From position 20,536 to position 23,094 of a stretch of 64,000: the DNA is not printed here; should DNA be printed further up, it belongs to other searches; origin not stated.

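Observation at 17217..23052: Sigma-54-promoted operon coupling a CcmF heme lyase to a heme-c sensor kinase and an NtrC-type activator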

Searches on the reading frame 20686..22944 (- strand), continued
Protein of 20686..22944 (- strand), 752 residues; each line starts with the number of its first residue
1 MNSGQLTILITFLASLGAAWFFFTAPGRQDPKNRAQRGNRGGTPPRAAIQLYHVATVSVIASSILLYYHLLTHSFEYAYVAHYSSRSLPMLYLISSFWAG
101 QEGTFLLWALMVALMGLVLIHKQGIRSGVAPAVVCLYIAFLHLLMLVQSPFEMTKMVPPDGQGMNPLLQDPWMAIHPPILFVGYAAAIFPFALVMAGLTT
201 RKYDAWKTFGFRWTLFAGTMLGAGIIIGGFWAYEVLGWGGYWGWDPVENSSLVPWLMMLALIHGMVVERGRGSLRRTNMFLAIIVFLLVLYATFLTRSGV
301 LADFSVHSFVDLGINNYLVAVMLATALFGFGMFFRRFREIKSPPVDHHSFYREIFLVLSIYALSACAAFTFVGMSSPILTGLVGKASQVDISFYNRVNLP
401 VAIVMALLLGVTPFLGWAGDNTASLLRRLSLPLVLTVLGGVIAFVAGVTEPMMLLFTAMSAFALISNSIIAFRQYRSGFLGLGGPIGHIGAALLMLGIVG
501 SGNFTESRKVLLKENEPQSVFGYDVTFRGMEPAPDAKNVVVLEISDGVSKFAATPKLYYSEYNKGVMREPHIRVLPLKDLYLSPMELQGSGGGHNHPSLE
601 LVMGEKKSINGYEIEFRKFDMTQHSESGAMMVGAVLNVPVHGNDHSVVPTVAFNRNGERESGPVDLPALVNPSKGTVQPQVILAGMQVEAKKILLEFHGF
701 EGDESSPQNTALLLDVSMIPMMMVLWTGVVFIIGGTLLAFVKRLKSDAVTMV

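Call 18: find_encoding_contigs(protein=P0058, flank=10000, max_places=2)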
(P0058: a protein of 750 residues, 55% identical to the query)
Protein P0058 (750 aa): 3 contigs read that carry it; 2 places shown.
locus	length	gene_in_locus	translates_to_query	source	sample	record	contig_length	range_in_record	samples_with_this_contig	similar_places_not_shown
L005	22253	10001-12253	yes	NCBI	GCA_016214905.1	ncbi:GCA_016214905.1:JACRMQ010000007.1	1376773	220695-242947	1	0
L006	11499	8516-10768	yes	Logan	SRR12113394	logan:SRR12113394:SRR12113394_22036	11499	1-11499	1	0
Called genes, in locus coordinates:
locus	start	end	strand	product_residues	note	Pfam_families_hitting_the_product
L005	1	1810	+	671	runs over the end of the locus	PF02085:Cytochrom_CIII (faint), PF09699:Paired_CXXCH_1 (faint), PF14522:Cytochrome_C7 (faint), PF14537:Cytochrom_c3_2 (faint), PF22113:Mtrc-MtrF_II-IV_dom (faint)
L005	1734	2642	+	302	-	PF01292:Ni_hydr_CYTB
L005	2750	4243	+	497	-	PF03264:Cytochrom_NNT, PF14522:Cytochrome_C7 (faint), PF14537:Cytochrom_c3_2 (faint)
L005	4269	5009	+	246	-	PF14522:Cytochrome_C7 (faint), PF09699:Paired_CXXCH_1 (faint), PF22113:Mtrc-MtrF_II-IV_dom (faint), PF14537:Cytochrom_c3_2 (faint)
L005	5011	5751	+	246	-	PF13183:Fer4_8 (weak), PF12838:Fer4_7, PF13237:Fer4_10 (weak), PF13247:Fer4_11, PF13187:Fer4_9 (weak), PF00037:Fer4, PF12797:Fer4_2 (weak), PF13237:Fer4_10, +9 more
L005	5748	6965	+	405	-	PF03916:NrfD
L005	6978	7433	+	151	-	PF00355:Rieske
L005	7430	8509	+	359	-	PF00033:Cytochrome_B, PF13631:Cytochrom_B_N_2, PF00032:Cytochrom_B_C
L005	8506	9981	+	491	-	PF09699:Paired_CXXCH_1 (faint), PF13435:Cytochrome_C554 (faint), PF14522:Cytochrome_C7 (faint), PF22113:Mtrc-MtrF_II-IV_dom (faint), PF02335:Cytochrom_C552 (weak), PF14537:Cytochrom_c3_2 (weak)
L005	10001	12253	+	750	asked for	PF01578:Cytochrom_C_asm, PF16327:CcmF_C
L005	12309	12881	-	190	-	PF00588:SpoU_methylase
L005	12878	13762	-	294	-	PF00892:EamA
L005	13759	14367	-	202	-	-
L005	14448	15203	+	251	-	PF04893:Yip1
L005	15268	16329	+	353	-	PF01112:Asparaginase_2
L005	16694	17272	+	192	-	PF04542:Sigma70_r2, PF22029:PhyR_sigma2 (weak), PF08281:Sigma70_r4_2, PF04545:Sigma70_r4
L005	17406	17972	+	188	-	PF00578:AhpC-TSA, PF08534:Redoxin, PF00255:GSHPx (weak), PF00085:Thioredoxin, PF13098:Thioredoxin_2, PF13905:Thioredoxin_8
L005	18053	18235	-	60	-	-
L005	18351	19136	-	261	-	-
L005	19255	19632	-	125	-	-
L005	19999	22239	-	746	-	-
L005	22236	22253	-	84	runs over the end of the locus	-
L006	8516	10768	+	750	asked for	PF01578:Cytochrom_C_asm, PF16327:CcmF_C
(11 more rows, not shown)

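Call 19: search_solved_structures(query=window:20686-22944:-, max_evalue=0.001, show_alignments=2)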
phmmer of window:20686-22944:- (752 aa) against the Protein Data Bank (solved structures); distinct sequences matched with E-value up to 0.001: 1.
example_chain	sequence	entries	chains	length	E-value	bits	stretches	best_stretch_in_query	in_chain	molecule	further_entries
6zmq_A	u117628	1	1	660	1.2e-70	242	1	46-589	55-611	Cytochrome C-type biogenesis protein ccmF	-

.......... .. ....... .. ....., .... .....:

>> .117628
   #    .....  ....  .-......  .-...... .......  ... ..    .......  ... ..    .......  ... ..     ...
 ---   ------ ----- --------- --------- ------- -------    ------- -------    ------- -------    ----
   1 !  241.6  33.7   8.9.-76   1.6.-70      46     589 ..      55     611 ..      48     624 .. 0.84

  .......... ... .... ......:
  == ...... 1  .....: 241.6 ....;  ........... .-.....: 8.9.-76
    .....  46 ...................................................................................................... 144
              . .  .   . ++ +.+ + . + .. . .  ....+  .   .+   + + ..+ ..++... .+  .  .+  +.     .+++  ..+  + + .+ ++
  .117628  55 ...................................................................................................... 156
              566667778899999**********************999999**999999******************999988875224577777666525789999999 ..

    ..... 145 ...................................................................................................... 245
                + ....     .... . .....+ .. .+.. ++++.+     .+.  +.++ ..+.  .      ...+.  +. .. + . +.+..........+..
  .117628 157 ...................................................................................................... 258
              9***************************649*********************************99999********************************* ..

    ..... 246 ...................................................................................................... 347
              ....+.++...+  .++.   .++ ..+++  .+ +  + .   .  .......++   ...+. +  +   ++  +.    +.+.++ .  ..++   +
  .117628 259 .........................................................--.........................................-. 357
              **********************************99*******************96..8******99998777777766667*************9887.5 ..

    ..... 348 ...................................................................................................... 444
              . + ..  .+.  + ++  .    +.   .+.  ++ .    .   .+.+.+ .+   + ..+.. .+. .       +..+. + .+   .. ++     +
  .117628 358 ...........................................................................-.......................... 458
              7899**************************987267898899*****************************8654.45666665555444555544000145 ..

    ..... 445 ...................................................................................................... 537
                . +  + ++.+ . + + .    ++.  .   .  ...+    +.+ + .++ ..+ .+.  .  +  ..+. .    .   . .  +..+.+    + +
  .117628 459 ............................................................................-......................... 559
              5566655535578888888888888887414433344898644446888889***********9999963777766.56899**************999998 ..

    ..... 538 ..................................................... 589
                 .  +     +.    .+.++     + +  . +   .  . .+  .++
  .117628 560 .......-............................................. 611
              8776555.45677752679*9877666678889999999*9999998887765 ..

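Call 27: find_related_loci(query=window:20686-22944:-, collection=genome_contigs, flank=10000)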
Query window:20686-22944:- (752 aa) in genome_contigs; peptide patterns used: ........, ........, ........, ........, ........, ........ (x = any residue, [..] = any of these).
599 stretches matched a pattern (row limit reached: there are more); 597 encode a relative of the query (tblastn E <= 1e-3); the best 80 are kept; 80 distinct loci.
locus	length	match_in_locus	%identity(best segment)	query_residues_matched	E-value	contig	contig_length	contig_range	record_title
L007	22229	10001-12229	52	1-746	0e+0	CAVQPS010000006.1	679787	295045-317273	MAG: uncultured Ignavibacteriales bacterium isolate MFD01476.bin.1.135 genome assembly, contig: contig_28575, whole geno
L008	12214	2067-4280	42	4-743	0e+0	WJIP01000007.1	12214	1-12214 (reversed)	MAG: Caldithrix sp. isolate Bin_012 k141_83845, whole genome shotgun sequence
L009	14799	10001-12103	42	38-749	3e-162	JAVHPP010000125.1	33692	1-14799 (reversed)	MAG: Candidatus Zixiibacteriota bacterium isolate auto_59_18 WB_2019_0_2um_493_length_33692_cov_10, whole genome shotgun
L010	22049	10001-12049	44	52-747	0e+0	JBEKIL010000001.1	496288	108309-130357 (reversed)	MAG: Bacteroidota bacterium isolate SPRUCE 29 SPRUCE_29_1, whole genome shotgun sequence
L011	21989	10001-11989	42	71-743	3e-156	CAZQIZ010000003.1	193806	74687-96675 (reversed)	MAG TPA_asm: uncultured Ignavibacteria bacterium isolate binchicken_co274_130 genome assembly, contig: NODE_105_length_1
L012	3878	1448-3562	40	57-746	3e-155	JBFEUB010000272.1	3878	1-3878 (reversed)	MAG: Desulfobacteria bacterium isolate Mix_mud07.2021.05.48 k141_829320_length_3878_cov_9.0000, whole genome shotgun seq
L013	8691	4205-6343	38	4-728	1e-146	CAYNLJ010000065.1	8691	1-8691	MAG TPA_asm: uncultured Caldithrix sp. isolate SRP162660_co1_115 genome assembly, contig: NODE_7711_length_8691_cov_6.39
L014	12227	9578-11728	38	1-743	3e-146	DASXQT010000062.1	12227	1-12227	MAG TPA_asm: Candidatus Eisenbacteria bacterium isolate SMAG_U4620 k141_1952633, whole genome shotgun sequence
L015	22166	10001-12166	40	4-708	5e-144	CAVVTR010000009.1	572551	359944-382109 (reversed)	MAG: uncultured Acidobacteriota bacterium isolate MFD02923.bin.1.143 genome assembly, contig: contig_35838, whole genome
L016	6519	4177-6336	37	37-746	7e-143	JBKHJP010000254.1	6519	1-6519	MAG: Thermoanaerobaculia bacterium isolate D5M12_1 NODE_6333_length_6519_cov_7.971689, whole genome shotgun sequence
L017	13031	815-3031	36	4-746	2e-142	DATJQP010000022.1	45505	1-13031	MAG TPA_asm: Bacteroidota bacterium isolate SMAG_U14944 k141_4647950, whole genome shotgun sequence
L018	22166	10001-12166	37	52-743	3e-141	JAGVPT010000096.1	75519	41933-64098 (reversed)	MAG: Bacteroidetes bacterium isolate DeMMO3_9 c_000000036349, whole genome shotgun sequence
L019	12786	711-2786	39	63-743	9e-140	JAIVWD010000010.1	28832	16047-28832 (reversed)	MAG: Deltaproteobacteria bacterium isolate HYP3_UM_29 NODE_68_length_28832_cov_1.391430, whole genome shotgun sequence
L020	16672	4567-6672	37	53-749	2e-138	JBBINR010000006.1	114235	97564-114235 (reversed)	MAG: Ignavibacteriales bacterium isolate PGS172224_bin_260 NODE_113_length_114235_cov_1.49569, whole genome shotgun sequ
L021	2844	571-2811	38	2-744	2e-145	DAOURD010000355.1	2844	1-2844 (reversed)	MAG TPA_asm: Desulfobacterales bacterium isolate CSMAG_143 CSMAG_143_k141_296544_length_2844_cov_52.1669, whole genome s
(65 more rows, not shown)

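Call 96: search_protein_families(library=ncbifam, proteins=[window:20686-22944:-], max_evalue=0.00001)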
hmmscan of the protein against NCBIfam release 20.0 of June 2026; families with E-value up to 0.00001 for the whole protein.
window:20686-22944:- (752 aa): 4 families
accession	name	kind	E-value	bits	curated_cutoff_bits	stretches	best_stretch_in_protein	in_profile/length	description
TIGR00353.1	nrfE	subfamily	5.3e-79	266.6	569.05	1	65-583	4-534/578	heme lyase CcmF/NrfE family subunit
TIGR03145.1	cyt_nit_nrfE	subfamily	1.5e-74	251.9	927.3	1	47-582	38-591/631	heme lyase NrfEFG subunit NrfE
NF007691.0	PRK10369.1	subfamily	4.6e-62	210.6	394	1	53-583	47-527/573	heme lyase NrfEFG subunit NrfE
TIGR03144.1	cytochr_II_ccsB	equivalog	1.4e-12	47.9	187.6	1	209-290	159-235/252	c-type cytochrome biogenesis protein CcsB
